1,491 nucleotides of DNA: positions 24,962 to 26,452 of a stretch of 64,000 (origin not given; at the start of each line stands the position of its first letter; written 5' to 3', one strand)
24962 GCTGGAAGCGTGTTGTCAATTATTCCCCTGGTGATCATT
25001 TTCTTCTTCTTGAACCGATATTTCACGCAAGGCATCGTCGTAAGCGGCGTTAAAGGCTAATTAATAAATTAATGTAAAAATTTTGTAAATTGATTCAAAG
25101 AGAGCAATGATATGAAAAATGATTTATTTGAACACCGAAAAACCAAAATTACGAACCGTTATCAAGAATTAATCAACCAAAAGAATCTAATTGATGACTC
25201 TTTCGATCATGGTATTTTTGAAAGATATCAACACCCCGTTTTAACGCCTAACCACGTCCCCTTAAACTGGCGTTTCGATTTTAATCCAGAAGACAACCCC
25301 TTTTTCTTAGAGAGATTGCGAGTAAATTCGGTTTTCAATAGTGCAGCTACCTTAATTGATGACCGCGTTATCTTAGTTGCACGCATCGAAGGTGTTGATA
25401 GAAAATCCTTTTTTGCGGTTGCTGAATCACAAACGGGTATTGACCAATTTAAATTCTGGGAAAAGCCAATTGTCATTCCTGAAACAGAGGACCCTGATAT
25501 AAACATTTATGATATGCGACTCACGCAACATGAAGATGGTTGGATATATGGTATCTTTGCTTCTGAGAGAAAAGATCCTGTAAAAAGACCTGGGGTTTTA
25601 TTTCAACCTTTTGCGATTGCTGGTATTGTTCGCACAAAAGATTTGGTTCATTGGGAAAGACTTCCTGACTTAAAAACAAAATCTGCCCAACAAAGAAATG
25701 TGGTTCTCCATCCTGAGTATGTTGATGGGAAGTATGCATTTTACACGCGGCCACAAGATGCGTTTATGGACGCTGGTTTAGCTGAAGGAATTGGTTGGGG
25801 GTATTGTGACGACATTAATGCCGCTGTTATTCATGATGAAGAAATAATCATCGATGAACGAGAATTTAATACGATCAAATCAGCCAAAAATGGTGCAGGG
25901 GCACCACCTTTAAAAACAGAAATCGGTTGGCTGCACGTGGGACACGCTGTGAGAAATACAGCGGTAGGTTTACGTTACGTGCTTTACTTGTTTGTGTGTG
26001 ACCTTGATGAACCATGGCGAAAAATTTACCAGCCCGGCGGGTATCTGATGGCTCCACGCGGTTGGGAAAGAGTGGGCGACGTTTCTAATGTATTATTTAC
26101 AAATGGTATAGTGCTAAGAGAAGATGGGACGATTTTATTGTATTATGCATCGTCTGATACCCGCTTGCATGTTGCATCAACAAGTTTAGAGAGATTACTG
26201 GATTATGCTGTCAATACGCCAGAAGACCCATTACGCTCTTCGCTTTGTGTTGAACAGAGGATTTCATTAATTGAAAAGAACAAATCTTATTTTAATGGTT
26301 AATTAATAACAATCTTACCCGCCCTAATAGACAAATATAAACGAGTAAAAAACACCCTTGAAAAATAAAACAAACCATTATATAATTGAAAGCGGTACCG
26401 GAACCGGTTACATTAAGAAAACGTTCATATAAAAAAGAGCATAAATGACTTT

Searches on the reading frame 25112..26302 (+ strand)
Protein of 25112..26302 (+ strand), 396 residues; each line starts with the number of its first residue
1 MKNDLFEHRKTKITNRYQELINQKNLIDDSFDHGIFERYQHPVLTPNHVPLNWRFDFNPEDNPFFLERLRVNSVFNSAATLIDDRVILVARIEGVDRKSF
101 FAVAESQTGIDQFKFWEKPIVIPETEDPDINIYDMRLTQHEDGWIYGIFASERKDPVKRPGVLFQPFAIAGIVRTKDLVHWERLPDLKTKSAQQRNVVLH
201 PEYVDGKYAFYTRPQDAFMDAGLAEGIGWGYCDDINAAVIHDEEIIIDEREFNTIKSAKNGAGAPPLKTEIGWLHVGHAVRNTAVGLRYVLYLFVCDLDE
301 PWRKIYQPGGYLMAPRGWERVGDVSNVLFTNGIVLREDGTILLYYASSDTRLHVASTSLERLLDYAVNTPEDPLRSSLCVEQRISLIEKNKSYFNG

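Call 49: search_protein_families(library=pfam, proteins=[window:25112-26302:+], max_evalue=0.0001)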
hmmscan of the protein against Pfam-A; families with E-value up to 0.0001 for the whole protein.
window:25112-26302:+ (396 aa): 1 family
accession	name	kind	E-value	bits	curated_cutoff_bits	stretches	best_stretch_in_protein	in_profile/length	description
PF04041.19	Glyco_hydro_130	-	1.5e-24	87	26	1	70-365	31-317/320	beta-1,4-mannooligosaccharide phosphorylase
